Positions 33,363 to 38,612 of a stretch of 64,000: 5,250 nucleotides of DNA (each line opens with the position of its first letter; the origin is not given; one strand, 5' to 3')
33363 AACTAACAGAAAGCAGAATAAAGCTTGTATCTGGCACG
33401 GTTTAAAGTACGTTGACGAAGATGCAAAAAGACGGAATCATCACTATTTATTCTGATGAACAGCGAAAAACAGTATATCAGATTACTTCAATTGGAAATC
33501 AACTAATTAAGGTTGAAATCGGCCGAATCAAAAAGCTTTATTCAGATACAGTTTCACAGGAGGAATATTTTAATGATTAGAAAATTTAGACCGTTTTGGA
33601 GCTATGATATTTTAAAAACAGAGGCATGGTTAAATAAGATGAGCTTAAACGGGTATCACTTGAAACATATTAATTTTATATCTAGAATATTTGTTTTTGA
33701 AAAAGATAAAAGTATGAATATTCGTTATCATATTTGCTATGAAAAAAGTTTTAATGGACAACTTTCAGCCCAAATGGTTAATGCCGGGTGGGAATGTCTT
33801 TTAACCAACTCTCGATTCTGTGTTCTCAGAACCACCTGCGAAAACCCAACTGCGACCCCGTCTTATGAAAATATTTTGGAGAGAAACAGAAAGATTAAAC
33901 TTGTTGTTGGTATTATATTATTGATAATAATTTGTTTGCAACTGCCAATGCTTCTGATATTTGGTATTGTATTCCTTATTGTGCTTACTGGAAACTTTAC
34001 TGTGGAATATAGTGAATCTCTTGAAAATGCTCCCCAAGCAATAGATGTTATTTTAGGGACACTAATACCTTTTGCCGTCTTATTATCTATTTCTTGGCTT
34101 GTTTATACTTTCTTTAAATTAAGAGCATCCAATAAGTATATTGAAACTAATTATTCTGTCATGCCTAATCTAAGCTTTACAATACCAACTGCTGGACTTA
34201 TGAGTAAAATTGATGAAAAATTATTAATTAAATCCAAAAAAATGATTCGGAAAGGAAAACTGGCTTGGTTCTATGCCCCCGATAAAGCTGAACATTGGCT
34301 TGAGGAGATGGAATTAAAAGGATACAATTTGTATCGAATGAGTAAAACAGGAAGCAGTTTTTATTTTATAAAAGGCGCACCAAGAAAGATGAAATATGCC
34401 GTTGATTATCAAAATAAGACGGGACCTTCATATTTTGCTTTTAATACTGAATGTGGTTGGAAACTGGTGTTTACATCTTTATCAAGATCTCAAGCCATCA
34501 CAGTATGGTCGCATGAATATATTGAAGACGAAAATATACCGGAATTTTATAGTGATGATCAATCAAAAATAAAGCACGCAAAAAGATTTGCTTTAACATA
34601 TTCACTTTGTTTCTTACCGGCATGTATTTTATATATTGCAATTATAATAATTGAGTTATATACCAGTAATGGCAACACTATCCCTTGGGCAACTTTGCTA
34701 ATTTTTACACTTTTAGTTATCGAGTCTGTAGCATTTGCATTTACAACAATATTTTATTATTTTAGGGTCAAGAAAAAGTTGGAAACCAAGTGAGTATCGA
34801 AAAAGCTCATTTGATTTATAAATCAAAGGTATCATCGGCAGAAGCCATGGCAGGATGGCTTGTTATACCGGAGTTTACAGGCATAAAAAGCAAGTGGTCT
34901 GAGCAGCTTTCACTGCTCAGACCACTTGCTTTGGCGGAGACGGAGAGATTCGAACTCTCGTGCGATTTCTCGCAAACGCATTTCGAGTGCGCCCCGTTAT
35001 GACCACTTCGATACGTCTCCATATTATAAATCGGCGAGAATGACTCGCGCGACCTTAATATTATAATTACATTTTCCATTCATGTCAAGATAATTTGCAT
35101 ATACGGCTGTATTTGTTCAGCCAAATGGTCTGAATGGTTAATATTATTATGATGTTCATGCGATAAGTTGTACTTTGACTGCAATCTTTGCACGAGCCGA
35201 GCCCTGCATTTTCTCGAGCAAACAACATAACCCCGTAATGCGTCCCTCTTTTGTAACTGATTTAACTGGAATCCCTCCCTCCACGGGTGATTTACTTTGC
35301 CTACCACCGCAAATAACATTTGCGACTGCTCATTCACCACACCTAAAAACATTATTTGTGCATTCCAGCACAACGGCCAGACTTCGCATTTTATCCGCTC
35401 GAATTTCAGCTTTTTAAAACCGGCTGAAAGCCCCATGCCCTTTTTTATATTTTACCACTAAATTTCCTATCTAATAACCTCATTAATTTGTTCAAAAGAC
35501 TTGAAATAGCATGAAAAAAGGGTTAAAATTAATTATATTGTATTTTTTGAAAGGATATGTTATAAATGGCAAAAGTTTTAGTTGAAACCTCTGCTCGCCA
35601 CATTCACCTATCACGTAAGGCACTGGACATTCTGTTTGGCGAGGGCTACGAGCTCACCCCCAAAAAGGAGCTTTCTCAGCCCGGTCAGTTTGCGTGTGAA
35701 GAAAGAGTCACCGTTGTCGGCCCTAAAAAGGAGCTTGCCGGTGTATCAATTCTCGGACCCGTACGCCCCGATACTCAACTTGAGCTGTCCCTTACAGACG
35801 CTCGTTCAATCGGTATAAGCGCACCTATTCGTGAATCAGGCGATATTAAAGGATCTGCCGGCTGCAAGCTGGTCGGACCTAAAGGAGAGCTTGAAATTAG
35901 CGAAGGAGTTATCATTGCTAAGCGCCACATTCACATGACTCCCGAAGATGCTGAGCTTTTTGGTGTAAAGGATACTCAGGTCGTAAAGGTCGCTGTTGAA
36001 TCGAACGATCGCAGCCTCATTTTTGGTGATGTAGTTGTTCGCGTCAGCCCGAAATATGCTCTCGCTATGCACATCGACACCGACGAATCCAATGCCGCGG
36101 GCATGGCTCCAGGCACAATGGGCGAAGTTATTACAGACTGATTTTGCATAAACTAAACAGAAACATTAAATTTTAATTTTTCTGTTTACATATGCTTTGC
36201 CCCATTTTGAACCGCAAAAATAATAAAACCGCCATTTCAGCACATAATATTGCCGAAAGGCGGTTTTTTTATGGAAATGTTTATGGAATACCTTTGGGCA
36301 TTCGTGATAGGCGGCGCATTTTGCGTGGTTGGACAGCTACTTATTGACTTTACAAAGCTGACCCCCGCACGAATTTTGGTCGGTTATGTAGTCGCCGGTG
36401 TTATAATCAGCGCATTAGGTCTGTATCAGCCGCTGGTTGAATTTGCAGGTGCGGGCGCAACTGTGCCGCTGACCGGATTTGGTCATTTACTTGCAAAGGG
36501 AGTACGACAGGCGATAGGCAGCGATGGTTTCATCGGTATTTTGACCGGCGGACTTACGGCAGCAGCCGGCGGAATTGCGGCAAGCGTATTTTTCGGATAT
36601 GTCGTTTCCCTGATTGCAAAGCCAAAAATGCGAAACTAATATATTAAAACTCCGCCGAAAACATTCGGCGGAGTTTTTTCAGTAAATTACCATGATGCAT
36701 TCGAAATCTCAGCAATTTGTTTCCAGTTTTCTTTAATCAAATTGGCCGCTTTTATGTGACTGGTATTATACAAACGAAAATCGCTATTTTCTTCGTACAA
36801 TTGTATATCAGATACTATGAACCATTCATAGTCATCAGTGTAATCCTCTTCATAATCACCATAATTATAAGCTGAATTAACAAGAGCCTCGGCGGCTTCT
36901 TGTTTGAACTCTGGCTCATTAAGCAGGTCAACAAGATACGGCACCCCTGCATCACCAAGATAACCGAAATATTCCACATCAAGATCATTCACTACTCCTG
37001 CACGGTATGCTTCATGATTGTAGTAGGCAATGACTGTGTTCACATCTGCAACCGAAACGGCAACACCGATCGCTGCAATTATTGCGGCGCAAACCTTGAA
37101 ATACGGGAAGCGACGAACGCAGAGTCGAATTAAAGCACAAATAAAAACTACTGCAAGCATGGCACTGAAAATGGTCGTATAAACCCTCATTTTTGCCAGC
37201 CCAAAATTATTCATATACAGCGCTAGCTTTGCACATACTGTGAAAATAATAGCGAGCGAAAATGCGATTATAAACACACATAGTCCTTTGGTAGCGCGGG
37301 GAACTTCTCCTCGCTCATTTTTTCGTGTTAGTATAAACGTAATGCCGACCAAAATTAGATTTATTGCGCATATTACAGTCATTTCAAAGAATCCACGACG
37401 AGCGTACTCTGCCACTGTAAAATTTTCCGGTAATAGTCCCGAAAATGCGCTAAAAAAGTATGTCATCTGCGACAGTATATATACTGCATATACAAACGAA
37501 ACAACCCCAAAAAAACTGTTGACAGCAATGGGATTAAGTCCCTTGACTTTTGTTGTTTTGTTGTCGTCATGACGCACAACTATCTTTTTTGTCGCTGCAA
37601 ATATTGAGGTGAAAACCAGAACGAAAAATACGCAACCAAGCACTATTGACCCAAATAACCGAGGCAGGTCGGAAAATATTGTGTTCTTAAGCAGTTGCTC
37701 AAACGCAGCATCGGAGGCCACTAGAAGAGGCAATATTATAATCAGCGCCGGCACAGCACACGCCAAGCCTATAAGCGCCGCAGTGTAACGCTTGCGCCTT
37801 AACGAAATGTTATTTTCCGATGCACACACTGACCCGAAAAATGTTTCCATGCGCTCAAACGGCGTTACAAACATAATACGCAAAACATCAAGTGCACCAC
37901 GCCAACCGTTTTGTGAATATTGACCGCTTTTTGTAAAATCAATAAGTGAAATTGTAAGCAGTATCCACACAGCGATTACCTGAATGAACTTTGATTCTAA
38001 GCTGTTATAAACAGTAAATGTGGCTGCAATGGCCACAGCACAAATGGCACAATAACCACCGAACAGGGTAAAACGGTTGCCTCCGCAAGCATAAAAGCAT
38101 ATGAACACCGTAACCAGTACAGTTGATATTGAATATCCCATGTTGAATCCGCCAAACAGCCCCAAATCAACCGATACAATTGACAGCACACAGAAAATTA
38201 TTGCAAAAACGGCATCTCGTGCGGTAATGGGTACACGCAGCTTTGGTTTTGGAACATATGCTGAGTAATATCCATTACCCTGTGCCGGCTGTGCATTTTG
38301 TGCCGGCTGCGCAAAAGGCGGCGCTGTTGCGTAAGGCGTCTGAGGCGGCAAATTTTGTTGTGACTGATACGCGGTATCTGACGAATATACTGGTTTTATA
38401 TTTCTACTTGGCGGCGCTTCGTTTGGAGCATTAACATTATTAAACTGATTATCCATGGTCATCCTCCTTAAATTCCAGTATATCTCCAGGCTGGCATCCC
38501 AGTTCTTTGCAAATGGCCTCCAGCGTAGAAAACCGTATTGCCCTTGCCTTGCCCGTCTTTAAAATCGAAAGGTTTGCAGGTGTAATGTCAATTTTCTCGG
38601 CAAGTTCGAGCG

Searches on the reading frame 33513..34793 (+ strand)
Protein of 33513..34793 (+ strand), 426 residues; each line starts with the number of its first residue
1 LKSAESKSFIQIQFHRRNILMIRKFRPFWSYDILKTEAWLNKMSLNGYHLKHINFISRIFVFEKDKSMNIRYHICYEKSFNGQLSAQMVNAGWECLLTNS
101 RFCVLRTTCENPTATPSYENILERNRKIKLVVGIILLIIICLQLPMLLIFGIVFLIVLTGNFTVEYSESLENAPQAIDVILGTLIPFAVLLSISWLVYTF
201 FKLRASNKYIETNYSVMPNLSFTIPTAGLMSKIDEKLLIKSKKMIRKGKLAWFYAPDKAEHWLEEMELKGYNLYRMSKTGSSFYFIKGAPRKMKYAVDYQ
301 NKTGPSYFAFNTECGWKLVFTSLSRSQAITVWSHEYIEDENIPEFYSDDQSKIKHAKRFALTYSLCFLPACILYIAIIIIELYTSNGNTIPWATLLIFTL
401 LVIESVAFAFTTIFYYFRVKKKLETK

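Call 46: search_protein_families(library=pfam, proteins=[window:33513-34793:+])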
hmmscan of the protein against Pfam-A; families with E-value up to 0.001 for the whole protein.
window:33513-34793:+ (426 aa): 1 family
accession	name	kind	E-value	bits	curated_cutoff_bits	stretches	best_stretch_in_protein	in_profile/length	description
PF11193.13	DUF2812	-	1.1e-33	116.3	27.8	2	257-367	3-109/110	Protein of unknown function (DUF2812)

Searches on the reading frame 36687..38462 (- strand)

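Call 46: search_protein_families(library=pfam, proteins=[window:36687-38462:-])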
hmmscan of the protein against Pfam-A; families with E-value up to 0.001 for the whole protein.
window:36687-38462:- (591 aa): 1 family
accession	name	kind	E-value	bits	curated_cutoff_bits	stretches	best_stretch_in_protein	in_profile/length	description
PF13687.11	DUF4153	-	2e-60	205.4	27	1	139-513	1-373/373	Domain of unknown function (DUF4153)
